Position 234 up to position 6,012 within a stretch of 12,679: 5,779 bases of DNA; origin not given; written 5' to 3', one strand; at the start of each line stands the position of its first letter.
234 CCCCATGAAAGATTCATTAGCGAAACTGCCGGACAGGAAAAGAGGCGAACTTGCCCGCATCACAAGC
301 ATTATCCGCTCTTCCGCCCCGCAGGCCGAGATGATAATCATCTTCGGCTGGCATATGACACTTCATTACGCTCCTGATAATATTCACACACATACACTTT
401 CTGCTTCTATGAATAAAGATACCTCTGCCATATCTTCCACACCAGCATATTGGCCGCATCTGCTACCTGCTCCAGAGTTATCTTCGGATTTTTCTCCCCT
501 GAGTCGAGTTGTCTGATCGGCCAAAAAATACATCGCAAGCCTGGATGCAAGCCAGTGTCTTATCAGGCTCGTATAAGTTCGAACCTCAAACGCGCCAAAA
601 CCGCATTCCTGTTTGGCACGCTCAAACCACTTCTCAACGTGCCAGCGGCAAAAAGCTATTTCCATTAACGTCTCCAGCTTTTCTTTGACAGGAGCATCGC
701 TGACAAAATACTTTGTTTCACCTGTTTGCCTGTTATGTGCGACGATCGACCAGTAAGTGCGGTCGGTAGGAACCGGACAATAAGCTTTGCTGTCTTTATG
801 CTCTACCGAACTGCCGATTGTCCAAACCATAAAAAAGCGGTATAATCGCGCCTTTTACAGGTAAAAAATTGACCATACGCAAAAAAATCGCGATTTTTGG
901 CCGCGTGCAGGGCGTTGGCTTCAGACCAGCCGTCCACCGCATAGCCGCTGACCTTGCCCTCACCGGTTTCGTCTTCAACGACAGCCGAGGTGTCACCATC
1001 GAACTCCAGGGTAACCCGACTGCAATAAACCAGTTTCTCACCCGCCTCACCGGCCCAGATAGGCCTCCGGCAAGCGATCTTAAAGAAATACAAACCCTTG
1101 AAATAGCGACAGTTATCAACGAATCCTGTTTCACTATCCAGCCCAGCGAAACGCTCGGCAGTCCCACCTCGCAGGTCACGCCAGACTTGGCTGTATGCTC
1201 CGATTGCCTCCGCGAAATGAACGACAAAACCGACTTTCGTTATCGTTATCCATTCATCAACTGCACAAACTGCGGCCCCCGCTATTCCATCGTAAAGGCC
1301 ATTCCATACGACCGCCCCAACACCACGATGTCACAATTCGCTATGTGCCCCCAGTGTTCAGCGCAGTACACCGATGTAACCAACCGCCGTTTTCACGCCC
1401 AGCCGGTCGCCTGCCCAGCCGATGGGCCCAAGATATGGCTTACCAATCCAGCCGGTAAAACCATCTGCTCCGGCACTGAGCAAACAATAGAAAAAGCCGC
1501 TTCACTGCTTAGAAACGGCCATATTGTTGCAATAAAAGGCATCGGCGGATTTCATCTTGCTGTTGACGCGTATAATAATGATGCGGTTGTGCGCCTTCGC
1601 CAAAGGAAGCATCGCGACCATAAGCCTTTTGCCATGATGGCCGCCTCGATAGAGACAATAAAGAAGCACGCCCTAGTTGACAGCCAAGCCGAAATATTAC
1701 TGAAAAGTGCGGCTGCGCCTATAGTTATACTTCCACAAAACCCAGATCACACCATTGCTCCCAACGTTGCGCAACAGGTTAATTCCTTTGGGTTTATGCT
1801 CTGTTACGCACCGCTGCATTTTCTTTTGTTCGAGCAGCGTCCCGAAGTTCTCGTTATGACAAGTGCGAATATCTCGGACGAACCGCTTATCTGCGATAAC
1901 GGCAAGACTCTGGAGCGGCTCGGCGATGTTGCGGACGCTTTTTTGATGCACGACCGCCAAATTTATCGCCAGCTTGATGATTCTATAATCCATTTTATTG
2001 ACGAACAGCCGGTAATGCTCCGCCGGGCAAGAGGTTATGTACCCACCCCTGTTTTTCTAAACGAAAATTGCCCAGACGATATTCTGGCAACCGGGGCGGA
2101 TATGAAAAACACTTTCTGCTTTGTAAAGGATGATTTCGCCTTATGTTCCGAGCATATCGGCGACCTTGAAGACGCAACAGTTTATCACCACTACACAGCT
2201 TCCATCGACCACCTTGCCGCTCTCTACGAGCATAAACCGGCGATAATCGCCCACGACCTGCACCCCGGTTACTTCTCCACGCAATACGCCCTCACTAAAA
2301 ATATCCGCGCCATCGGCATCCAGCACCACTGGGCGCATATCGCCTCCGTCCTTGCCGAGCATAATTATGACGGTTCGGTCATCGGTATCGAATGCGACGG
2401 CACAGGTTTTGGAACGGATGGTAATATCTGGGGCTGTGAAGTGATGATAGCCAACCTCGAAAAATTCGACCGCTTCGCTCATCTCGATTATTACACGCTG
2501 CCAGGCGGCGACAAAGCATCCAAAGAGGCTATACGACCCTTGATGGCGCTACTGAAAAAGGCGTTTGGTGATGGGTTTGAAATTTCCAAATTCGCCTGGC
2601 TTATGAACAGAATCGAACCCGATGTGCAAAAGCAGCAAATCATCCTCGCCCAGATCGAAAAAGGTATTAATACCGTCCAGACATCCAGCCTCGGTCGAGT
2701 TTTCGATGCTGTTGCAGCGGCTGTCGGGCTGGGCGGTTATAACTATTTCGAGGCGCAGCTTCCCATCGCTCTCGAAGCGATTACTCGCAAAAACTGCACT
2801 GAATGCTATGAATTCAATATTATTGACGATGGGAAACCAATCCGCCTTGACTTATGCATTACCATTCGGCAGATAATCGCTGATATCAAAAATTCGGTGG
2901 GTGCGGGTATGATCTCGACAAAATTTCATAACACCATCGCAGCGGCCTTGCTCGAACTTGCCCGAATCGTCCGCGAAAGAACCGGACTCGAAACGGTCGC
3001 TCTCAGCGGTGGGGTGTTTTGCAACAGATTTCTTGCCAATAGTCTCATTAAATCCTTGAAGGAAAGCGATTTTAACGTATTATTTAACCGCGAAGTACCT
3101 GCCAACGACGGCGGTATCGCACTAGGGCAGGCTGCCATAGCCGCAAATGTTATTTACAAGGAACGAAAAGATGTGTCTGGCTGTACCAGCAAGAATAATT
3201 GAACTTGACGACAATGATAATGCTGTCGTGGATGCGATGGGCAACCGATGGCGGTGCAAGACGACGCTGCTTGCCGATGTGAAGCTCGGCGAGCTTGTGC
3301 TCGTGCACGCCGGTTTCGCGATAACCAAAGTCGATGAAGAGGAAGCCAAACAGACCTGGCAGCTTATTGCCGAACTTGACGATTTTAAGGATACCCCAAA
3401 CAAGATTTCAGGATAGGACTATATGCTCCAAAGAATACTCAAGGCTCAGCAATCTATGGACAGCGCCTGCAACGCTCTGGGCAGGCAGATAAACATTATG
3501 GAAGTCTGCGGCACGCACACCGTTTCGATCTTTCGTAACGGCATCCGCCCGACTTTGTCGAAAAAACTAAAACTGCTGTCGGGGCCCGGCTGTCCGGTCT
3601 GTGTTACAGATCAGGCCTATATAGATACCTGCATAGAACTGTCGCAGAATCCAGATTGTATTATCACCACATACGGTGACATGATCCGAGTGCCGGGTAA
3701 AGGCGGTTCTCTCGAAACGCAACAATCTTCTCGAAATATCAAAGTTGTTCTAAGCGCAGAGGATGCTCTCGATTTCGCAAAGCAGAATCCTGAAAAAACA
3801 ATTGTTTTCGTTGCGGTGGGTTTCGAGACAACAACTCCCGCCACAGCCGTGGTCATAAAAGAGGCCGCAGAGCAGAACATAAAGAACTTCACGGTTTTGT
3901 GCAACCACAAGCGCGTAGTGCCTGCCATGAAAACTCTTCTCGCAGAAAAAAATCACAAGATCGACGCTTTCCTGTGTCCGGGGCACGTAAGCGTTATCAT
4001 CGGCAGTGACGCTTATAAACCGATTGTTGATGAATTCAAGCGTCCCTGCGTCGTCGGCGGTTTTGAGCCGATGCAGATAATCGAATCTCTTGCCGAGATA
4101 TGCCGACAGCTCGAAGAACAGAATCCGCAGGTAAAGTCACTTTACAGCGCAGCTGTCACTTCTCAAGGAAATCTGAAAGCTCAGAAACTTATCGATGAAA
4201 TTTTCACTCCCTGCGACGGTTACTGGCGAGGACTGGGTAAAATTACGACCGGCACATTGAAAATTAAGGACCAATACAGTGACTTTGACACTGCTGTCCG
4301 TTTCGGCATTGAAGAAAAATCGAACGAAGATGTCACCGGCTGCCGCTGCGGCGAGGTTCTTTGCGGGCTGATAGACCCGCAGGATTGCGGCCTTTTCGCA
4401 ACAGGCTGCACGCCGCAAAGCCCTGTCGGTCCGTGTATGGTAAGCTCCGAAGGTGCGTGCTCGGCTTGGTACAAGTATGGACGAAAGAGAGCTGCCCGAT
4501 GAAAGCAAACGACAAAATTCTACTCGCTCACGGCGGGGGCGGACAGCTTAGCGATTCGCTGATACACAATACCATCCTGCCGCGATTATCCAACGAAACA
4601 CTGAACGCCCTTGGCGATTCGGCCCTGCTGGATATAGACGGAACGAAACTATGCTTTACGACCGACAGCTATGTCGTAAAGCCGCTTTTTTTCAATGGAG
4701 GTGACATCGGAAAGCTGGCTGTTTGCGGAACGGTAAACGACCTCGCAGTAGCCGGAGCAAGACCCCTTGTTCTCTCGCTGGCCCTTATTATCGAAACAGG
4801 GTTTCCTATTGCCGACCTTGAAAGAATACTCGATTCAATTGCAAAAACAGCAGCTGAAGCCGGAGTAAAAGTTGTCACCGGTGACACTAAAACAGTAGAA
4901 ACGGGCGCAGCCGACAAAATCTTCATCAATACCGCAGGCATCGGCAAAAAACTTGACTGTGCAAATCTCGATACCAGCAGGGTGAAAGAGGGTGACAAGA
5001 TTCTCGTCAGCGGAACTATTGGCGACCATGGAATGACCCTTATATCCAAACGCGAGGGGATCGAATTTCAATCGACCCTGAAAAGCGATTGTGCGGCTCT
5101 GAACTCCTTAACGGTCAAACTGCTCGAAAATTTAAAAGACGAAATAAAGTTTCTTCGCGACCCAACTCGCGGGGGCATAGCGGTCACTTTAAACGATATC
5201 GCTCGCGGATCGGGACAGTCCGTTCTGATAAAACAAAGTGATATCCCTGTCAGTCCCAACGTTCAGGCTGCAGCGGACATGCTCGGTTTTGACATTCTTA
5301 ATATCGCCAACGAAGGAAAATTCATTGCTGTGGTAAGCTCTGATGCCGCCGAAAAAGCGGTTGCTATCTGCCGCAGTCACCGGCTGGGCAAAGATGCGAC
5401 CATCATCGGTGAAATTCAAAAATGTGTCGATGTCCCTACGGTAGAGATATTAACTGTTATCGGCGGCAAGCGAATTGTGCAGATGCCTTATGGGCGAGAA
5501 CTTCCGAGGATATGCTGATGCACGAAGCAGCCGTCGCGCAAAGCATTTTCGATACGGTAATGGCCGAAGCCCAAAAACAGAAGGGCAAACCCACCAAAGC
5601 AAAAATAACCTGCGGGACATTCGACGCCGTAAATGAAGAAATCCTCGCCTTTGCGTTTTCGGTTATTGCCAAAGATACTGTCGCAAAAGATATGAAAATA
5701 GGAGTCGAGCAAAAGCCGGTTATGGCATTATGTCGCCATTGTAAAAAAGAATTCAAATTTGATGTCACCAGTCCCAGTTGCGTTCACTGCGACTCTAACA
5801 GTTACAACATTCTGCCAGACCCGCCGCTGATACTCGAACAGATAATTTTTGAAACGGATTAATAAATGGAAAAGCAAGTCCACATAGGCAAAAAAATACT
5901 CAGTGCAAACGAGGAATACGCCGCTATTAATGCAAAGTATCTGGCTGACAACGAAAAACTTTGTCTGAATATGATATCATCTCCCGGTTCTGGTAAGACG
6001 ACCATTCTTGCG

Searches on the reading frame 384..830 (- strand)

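Call 95: search_protein_families(library=pfam, proteins=[window:384-830:-], max_evalue=0.1)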
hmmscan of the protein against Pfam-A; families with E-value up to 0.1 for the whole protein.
window:384-830:- (148 aa): 1 family
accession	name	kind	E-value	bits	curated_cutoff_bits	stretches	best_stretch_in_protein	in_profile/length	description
PF01609.27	DDE_Tnp_1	-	0.0015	18.8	23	1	47-100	145-197/200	Transposase DDE domain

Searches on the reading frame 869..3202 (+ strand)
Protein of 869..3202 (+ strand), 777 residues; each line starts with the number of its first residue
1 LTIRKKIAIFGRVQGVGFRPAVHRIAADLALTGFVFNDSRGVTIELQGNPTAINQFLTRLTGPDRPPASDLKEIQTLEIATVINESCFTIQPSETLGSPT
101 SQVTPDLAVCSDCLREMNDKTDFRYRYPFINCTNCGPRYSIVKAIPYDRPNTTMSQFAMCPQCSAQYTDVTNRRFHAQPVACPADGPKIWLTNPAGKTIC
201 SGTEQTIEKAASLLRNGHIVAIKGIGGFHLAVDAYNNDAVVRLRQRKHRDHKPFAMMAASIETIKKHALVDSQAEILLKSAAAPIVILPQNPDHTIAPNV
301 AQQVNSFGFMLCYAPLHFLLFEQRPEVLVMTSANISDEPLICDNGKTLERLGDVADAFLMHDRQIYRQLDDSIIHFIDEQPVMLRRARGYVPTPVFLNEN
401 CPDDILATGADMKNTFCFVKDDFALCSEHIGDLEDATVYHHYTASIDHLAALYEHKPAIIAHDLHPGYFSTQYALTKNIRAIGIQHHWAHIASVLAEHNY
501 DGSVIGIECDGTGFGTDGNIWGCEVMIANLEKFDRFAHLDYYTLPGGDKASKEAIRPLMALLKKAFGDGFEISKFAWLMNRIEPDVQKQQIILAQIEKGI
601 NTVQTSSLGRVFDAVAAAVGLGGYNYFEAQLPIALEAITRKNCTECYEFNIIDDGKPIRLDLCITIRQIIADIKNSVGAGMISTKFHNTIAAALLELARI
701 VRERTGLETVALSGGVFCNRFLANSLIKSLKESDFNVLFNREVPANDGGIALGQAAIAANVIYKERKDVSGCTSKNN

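Call 94: search_protein_families(library=pfam, proteins=[window:869-3202:+], max_evalue=0.00001)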
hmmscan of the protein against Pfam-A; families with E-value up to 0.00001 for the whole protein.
window:869-3202:+ (777 aa): 5 families
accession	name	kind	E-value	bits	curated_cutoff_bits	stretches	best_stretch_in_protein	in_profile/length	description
PF22521.2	HypF_C_2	-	3.9e-73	246.6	27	1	506-754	1-241/241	Carbamoyltransferase, Kae1-like Domain, second subdomain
PF01300.24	Sua5_yciO_yrdC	-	2e-42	145.1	25.1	1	213-387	2-178/178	Telomere recombination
PF17788.7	HypF_C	-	1.7e-31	109.2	23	1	403-497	4-99/99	HypF Kae1-like domain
PF07503.17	zf-HYPF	-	7e-28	96.6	23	2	109-142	1-34/34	HypF finger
PF00708.24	Acylphosphatase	-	1.8e-17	63.8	22.5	1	6-90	2-85/85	Acylphosphatase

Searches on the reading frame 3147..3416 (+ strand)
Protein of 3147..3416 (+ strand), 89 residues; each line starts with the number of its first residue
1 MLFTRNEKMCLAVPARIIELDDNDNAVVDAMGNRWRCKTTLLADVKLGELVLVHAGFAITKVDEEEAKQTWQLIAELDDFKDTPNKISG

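Call 94: search_protein_families(library=pfam, proteins=[window:3147-3416:+], max_evalue=0.00001)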
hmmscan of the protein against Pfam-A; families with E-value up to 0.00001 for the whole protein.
window:3147-3416:+ (89 aa): 1 family
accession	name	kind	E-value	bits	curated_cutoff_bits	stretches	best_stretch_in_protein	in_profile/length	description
PF01455.23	HupF_HypC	-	4.1e-24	84.9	28.5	1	9-73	1-64/65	HupF/HypC family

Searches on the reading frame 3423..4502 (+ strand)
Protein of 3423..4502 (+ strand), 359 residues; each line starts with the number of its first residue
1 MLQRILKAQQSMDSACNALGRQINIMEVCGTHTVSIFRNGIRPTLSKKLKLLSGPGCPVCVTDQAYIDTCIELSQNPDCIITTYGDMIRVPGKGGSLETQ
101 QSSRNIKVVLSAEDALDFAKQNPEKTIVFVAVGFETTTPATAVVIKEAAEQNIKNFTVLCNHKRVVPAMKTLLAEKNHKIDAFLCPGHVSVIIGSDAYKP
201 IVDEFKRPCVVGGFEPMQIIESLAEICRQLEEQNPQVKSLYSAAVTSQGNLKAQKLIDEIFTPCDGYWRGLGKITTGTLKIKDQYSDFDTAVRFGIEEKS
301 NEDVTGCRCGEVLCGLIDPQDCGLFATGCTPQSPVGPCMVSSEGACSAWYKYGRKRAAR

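Call 94: search_protein_families(library=pfam, proteins=[window:3423-4502:+], max_evalue=0.00001)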
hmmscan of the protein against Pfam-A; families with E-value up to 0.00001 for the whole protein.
window:3423-4502:+ (359 aa): 1 family
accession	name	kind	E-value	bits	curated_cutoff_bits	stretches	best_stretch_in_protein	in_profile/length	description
PF01924.21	HypD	-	6e-141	470.1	25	1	11-353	9-351/351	Hydrogenase formation hypA family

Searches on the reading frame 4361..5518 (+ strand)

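Call 94: search_protein_families(library=pfam, proteins=[window:4361-5518:+], max_evalue=0.00001)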
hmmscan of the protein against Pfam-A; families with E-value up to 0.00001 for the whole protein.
window:4361-5518:+ (385 aa): 2 families
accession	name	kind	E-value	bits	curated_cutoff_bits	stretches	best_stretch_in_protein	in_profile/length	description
PF02769.27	AIRS_C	-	5.4e-25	88.8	23.1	1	209-354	1-147/156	AIR synthase related protein, C-terminal domain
PF00586.29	AIRS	-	6.4e-24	85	24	1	86-195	3-110/112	AIR synthase related protein, N-terminal domain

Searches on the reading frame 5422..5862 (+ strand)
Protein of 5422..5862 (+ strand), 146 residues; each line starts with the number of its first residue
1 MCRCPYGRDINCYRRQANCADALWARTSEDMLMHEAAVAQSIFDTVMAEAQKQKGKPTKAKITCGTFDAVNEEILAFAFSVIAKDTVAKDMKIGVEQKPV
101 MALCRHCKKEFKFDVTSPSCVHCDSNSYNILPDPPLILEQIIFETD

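Call 94: search_protein_families(library=pfam, proteins=[window:5422-5862:+], max_evalue=0.00001)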
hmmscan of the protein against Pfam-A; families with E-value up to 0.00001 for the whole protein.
window:5422-5862:+ (146 aa): 1 family
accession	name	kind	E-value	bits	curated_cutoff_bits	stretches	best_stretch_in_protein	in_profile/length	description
PF01155.25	HypA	-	2.8e-21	76.1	28.9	1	33-131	1-100/112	Hydrogenase/urease nickel incorporation, metallochaperone, hypA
